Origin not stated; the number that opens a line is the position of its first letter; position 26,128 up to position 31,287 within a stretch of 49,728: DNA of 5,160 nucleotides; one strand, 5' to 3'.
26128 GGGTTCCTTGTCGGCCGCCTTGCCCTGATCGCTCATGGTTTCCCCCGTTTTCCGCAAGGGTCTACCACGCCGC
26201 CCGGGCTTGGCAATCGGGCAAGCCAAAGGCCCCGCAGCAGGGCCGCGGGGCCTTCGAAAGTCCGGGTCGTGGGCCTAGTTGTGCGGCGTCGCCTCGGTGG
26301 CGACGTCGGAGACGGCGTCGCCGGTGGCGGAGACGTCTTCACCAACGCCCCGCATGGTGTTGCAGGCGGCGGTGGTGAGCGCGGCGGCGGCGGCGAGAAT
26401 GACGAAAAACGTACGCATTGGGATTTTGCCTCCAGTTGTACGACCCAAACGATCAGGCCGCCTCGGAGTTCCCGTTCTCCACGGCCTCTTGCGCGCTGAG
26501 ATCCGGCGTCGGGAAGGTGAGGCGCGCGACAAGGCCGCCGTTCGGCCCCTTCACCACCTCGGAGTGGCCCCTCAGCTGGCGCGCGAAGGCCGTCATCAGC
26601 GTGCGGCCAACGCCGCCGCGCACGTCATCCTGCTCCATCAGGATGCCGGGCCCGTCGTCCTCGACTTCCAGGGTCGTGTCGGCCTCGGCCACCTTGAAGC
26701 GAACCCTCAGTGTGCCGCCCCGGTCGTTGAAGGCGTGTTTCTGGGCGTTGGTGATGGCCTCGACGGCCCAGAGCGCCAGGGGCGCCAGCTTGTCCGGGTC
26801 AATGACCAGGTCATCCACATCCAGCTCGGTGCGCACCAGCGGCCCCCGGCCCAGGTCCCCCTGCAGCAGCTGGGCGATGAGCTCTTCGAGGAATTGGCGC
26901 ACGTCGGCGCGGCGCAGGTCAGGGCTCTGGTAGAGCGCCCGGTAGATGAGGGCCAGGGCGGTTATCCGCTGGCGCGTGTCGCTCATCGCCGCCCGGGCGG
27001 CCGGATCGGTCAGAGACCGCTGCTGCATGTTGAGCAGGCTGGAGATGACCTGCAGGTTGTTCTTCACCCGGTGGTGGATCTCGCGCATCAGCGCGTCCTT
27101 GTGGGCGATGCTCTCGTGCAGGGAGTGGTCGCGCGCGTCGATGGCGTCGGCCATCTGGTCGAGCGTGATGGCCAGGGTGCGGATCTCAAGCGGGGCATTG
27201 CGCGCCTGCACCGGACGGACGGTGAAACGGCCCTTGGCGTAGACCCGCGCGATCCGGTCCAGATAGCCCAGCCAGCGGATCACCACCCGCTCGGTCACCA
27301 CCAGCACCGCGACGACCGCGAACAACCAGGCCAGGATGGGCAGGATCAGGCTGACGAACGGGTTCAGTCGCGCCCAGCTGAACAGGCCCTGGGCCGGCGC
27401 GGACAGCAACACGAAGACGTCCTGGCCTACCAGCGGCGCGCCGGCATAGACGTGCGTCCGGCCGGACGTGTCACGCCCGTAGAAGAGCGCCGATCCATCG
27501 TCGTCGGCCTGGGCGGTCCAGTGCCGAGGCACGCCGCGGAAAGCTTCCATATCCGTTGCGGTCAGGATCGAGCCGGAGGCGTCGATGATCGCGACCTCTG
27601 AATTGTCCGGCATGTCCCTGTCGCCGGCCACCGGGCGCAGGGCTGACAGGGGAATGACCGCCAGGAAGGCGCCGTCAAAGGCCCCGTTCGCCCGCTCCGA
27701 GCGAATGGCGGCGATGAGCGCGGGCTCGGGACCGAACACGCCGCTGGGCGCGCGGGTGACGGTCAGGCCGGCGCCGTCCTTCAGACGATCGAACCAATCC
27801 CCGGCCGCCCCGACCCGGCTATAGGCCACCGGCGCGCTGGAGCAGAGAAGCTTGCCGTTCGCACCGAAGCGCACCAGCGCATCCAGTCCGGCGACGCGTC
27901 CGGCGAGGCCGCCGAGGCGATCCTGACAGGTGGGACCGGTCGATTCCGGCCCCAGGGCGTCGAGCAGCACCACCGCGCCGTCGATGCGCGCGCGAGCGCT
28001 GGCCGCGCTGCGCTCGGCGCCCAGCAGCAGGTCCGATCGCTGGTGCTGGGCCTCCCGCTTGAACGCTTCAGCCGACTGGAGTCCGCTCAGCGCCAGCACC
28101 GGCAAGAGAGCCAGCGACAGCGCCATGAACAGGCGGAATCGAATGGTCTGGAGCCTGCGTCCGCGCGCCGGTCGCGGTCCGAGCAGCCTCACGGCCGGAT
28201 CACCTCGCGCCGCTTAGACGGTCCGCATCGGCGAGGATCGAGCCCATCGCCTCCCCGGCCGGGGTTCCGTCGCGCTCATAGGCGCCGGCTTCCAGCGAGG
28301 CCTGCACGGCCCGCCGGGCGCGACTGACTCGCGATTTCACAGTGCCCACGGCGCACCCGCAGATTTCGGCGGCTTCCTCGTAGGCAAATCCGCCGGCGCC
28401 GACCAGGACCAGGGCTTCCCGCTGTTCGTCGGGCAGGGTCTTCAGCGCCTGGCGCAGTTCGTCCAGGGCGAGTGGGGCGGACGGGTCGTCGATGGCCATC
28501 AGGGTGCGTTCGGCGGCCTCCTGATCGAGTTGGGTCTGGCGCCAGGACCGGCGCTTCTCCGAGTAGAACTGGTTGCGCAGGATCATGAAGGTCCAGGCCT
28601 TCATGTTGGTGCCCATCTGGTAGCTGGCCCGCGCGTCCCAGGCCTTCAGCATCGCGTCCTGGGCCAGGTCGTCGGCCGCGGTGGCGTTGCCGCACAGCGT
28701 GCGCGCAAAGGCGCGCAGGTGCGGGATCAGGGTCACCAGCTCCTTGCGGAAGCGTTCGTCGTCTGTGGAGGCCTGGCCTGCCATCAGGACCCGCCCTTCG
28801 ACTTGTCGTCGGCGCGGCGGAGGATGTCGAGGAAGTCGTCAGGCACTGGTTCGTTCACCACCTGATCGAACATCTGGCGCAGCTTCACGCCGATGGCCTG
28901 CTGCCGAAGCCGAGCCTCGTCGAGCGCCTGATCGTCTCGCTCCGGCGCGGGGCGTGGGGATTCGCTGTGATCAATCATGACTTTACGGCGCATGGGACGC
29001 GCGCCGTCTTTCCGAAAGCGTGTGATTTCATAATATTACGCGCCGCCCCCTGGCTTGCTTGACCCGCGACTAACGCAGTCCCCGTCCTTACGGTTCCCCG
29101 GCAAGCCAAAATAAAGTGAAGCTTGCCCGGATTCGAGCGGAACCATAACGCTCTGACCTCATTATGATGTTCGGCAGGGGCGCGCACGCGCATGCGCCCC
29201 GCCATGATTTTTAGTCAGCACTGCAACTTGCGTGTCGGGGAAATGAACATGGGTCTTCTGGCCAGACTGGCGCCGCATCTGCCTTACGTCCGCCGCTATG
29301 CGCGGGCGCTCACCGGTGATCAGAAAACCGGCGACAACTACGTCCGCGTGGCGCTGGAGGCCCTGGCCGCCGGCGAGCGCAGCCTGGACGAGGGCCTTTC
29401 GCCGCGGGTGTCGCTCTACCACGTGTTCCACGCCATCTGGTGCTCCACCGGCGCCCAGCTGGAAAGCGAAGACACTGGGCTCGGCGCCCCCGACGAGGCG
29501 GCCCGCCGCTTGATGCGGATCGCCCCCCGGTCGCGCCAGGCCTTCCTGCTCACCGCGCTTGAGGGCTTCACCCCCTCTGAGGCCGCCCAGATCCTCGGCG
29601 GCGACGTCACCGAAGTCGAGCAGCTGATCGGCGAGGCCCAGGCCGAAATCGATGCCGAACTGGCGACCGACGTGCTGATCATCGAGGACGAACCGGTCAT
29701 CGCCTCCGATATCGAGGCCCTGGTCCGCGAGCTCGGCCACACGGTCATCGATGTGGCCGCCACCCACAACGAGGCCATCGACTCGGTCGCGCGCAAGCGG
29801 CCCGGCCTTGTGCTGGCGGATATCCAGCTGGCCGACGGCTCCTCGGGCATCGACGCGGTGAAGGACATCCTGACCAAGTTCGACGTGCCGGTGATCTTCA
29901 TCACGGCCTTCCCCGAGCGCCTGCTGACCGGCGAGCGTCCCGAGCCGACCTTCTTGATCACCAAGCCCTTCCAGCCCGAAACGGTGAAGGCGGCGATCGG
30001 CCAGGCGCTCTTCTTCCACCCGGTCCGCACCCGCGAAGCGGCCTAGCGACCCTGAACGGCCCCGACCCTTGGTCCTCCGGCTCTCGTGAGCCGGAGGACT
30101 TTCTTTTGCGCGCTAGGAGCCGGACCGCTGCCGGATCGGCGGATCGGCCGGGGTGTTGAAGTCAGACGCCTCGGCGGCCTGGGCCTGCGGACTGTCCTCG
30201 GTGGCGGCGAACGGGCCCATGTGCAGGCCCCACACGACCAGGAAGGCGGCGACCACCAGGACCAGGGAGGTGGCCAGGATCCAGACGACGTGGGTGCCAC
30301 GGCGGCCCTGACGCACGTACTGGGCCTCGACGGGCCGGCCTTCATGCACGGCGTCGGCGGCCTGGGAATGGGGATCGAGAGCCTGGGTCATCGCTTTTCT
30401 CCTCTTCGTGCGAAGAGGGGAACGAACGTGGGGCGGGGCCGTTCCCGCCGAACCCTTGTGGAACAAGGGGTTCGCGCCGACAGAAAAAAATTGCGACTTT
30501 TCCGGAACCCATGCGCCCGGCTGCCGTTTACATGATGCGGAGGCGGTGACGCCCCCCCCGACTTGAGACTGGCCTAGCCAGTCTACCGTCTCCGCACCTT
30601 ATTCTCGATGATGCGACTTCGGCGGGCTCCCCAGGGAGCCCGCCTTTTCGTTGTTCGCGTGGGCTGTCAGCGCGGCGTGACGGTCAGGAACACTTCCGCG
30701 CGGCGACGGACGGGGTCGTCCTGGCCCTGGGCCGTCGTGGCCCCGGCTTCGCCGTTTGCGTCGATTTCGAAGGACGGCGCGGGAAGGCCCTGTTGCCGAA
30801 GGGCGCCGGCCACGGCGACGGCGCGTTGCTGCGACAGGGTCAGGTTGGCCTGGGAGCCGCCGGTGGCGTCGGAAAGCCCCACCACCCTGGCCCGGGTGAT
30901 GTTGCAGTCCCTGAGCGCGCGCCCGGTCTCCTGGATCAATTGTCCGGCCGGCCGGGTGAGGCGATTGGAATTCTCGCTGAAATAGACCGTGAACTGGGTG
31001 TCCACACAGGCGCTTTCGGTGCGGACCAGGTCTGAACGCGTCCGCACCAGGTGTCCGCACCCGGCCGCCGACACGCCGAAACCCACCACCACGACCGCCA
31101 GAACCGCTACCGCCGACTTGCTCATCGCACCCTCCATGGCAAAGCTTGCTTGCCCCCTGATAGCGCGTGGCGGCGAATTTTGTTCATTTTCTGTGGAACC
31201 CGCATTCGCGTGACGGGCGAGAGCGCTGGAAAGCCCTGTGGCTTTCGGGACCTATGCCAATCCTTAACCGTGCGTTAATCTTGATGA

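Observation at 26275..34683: Expanded general-stress-response island: eight EcfG/SigT-type promoters packed into 8.4 kb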

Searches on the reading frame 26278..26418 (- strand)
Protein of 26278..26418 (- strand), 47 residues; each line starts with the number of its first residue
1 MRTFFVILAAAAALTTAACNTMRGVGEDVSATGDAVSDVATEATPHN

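Call 7: search_protein_families(library=pfam, proteins=[window:26278-26418:-], max_evalue=0.01)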
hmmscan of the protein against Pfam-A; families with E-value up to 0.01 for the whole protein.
seq(47 aa): 1 family
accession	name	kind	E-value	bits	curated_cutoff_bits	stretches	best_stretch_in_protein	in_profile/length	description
PF08085.16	Entericidin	-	2.6e-07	30.9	23.3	1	21-40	1-20/20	Entericidin EcnA/B family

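Call 25: search_protein_families(library=ncbifam, proteins=[window:26278-26418:-], max_evalue=0.01)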
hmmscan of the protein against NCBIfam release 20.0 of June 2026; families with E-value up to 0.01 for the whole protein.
window:26278-26418:- (47 aa): 4 families
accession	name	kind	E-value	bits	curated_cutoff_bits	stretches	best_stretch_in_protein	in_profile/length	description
NF007487.1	PRK10081.1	equivalog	5.4e-11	42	94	1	3-43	8-46/48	lipoprotein toxin entericidin B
NF007319.0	PRK09810.1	equivalog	5.2e-06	26.3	86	1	5-40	6-40/41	lipoprotein antitoxin entericidin A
NF052367.1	entericidin_domain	domain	0.00013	22.1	40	1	20-36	3-23/30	entericidin domain-containing protein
NF050142.1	PG1828_fam_lipo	equivalog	0.0036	18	50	1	1-45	1-46/59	PG1828 family lipoprotein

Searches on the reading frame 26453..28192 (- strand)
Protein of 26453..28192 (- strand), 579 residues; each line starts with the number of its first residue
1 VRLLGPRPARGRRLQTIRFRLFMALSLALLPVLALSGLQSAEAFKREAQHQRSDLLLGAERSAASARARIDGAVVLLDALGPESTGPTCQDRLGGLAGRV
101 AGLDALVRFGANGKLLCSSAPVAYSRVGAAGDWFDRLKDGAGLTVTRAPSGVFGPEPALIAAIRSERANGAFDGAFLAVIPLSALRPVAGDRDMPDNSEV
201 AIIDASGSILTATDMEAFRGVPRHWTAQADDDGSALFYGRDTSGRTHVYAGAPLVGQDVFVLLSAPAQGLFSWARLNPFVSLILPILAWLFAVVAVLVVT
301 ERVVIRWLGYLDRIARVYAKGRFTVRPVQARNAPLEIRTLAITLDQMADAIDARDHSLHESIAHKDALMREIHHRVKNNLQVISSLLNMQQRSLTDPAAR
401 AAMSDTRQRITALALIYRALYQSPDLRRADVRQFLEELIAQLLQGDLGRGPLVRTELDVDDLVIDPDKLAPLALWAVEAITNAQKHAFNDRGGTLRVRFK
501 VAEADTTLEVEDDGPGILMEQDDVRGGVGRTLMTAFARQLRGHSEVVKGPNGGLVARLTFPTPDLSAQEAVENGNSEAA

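Call 7: search_protein_families(library=pfam, proteins=[window:26453-28192:-], max_evalue=0.01)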
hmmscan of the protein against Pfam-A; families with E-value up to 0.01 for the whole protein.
window:26453-28192:- (579 aa): 5 families
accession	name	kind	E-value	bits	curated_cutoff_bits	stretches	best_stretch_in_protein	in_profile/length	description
PF07568.18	HisKA_2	-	1.1e-26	93.2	22.3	1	371-444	1-74/76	Histidine kinase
PF13581.12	HATPase_c_2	-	2.5e-07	31.2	27.4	1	464-541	24-113/127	Histidine kinase-like ATPase domain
PF02518.31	HATPase_c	-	5e-07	30.6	26.4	1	477-562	11-109/111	Histidine kinase-, DNA gyrase B-, and HSP90-like ATPase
PF07536.20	HWE_HK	-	5.4e-06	27.5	22.8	1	371-438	1-65/83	HWE histidine kinase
PF02743.24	dCache_1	-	0.00018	21.6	45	1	111-251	76-215/240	Cache domain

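Call 25: search_protein_families(library=ncbifam, proteins=[window:26453-28192:-], max_evalue=0.01)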
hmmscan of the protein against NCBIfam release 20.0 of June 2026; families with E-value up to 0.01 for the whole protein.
window:26453-28192:- (579 aa): 12 families
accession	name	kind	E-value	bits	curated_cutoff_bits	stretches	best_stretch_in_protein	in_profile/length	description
NF051872.1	HisKinPhyk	equivalog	4.6e-243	807.7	750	1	25-561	1-537/537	sensor histidine kinase PhyK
NF052306.1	BluLightHisKinLov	equivalog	2e-15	56.5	450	1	362-561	146-333/334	blue-light-activated histidine kinase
NF010077.0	PRK13559.1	subfamily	5.4e-15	55.1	361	1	359-563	164-360/364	hypothetical protein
NF008184.0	PRK10935.1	equivalog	2.7e-11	42.8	553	2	476-563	476-560/565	nitrate/nitrite two-component system sensor histidine kinase NarQ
NF007896.0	PRK10600.1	equivalog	4.6e-08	32.2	578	1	475-563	502-586/598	nitrate/nitrite two-component system sensor histidine kinase NarX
NF007898.0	PRK10604.1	equivalog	4.5e-05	22.8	478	1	306-521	162-365/433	two-component system sensor histidine kinase RstB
TIGR01925.2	spIIAB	equivalog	5.4e-05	23.1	135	1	475-549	41-127/137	anti-sigma F factor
NF038263.1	prot_phos_SiaA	equivalog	6.7e-05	21.6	700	1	275-383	307-411/658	biofilm regulation protein phosphatase SiaA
NF003144.0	PRK04069.1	equivalog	9.3e-05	21.9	145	1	477-521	48-93/161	anti-sigma B factor RsbW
TIGR01924.1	rsbW_low_gc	equivalog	0.00031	20.2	155.05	1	476-521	47-93/159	anti-sigma B factor RsbW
NF007004.0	PRK09467.1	equivalog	0.0027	16.6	415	1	280-521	156-380/440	two-component system sensor histidine kinase EnvZ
NF012226.0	AdeS_HK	equivalog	0.0035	16.5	500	0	480-520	258-295/353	two-component sensor histidine kinase AdeS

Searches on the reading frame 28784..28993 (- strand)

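Call 7: search_protein_families(library=pfam, proteins=[window:28784-28993:-], max_evalue=0.01)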
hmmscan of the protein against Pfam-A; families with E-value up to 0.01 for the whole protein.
window:28784-28993:- (69 aa): 1 family
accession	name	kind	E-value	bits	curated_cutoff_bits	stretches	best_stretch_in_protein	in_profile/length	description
PF18557.6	NepR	-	2.3e-16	59.5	25.7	1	31-65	1-35/35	Anti-sigma factor NepR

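Call 100: search_protein_families(library=ncbifam, proteins=[window:28784-28993:-], max_evalue=0.00001)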
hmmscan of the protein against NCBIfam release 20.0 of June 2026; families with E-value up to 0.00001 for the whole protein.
window:28784-28993:- (69 aa): 1 family
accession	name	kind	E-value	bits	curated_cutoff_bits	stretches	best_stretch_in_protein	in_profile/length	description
NF051865.1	antisigmaTNepR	equivalog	4.4e-32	109.7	100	1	6-67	1-60/61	anti-sigma T factor NepR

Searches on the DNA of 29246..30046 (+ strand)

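Call 97: search_rna_families(source=L086, threshold=gathering)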
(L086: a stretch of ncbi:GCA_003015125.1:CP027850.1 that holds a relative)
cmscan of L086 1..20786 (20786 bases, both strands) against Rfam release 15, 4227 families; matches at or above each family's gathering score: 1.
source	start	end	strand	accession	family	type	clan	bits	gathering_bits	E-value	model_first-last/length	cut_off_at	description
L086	8013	8119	+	RF01529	CC3552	Gene; sRNA;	-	99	50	1.7e-15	1-106/106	no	Cauldobacter sRNA CC3552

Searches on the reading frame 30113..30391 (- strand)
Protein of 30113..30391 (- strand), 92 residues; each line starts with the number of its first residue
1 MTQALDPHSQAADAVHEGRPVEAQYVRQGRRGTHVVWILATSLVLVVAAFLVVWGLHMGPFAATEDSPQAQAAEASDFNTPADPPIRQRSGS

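Call 7: search_protein_families(library=pfam, proteins=[window:30116-30391:-], max_evalue=0.01)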
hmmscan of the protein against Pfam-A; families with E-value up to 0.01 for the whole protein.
seq(92 aa): 1 family
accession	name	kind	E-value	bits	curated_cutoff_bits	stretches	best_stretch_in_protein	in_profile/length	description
PF04290.18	DctQ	-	0.0014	19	28.3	1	11-70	38-100/132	Tripartite ATP-independent periplasmic transporters, DctQ component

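Call 25: search_protein_families(library=ncbifam, proteins=[window:30113-30391:-], max_evalue=0.01)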
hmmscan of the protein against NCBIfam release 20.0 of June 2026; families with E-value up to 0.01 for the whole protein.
window:30113-30391:- (92 aa): 0 families

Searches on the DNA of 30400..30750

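Call 73: search_rna_families(source=window, start=30400, end=30750, threshold=gathering, show_alignments=1)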
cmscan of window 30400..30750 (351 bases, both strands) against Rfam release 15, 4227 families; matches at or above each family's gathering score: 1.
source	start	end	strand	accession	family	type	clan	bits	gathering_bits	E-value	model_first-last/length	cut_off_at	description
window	30539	30643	+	RF01529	CC3552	Gene; sRNA;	-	90.3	50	1.6e-15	1-106/106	no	Cauldobacter sRNA CC3552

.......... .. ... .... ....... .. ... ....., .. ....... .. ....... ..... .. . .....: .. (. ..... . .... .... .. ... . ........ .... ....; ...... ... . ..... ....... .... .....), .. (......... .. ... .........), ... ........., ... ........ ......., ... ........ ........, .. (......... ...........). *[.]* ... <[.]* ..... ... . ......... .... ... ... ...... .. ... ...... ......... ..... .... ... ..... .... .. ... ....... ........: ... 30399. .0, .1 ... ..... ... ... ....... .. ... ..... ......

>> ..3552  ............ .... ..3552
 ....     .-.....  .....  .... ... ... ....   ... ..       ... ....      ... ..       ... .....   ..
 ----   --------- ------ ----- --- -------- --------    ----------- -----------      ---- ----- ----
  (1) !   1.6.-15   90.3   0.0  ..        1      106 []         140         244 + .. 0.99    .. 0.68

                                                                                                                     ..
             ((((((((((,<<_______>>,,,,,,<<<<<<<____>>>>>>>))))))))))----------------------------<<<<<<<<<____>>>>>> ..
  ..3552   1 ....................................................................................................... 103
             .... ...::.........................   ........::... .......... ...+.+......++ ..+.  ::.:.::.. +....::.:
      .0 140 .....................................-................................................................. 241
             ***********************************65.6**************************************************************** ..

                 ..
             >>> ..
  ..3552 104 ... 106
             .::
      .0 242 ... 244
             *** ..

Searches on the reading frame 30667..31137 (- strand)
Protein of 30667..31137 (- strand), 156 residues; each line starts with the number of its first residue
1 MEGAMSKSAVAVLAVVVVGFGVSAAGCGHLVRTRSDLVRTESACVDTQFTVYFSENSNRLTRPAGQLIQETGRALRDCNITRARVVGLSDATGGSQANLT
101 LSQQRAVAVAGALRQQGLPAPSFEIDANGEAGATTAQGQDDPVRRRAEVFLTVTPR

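Call 7: search_protein_families(library=pfam, proteins=[window:30667-31137:-], max_evalue=0.01)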
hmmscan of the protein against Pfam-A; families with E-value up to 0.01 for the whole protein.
window:30667-31137:- (156 aa): 1 family
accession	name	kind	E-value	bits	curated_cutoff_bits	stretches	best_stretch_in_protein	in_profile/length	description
PF00691.25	OmpA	-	4.8e-13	49.7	27.2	1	52-141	1-92/98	OmpA family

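Call 25: search_protein_families(library=ncbifam, proteins=[window:30667-31137:-], max_evalue=0.01)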
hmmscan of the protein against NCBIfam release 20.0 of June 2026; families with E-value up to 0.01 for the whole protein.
window:30667-31137:- (156 aa): 15 families
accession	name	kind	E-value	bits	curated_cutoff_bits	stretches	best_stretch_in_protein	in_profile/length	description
NF053585.1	OMP_LP_YfiB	equivalog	8.9e-14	51.7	128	1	50-131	57-138/163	outer membrane lipoprotein YfiB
NF053611.1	YiaD_Gzip_OmpA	equivalog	1.3e-12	47.9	175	1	46-132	99-185/206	YiaD family glycine zipper/OmpA-like lipoprotein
NF053612.1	anchor_PA1041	equivalog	2.5e-11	44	250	1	32-135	114-217/236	PA1041 family peptidoglycan-binding anchor lipoprotein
NF007804.1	PRK10510.1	equivalog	9e-10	38.3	307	1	50-139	113-206/219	OmpA family lipoprotein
TIGR02802.1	Pal_lipo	equivalog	9.6e-08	32.1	125.35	1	50-132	1-83/104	peptidoglycan-associated lipoprotein Pal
NF008071.1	PRK10808.1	equivalog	3.7e-07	29.8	277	1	81-149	265-332/358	porin OmpA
TIGR03789.1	pdsO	hypoth_equivalog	2.2e-06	27.6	152.2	1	50-137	140-227/243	sortase-associated OmpA-like protein PdsO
NF047726.1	AutTranAdhPGAsTpgA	equivalog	4.9e-06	25.9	350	1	65-131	172-239/268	trimeric autotransporter adhesin/peptidogylcan-associated protein TpgA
NF045787.1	OmpABordt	equivalog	1.3e-05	25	200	1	25-133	59-169/194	outer membrane protein OmpA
TIGR03350.1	type_VI_ompA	equivalog_domain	3.1e-05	23.9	139.8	1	49-137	30-125/137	type VI secretion system protein TssL, long form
NF053613.1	OMP_toxin_LptF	equivalog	0.00011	21.9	400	1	39-129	131-221/256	lipotoxin F family OmpA-related lipoprotein LptF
NF047653.1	OMPLoa22Lepto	equivalog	0.00011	21.8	300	1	82-147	111-176/183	OmpA family outer membrane lipoprotein Loa22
NF007424.1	PRK09967.1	equivalog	0.00022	21.3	155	1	50-116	53-119/160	OmpA family protein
NF006547.1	PRK09040.1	equivalog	0.0086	15.5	194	0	96-142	143-189/213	hypothetical protein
NF005999.0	PRK08126.1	subfamily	0.0097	14.7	571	0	97-149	374-428/432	hypothetical protein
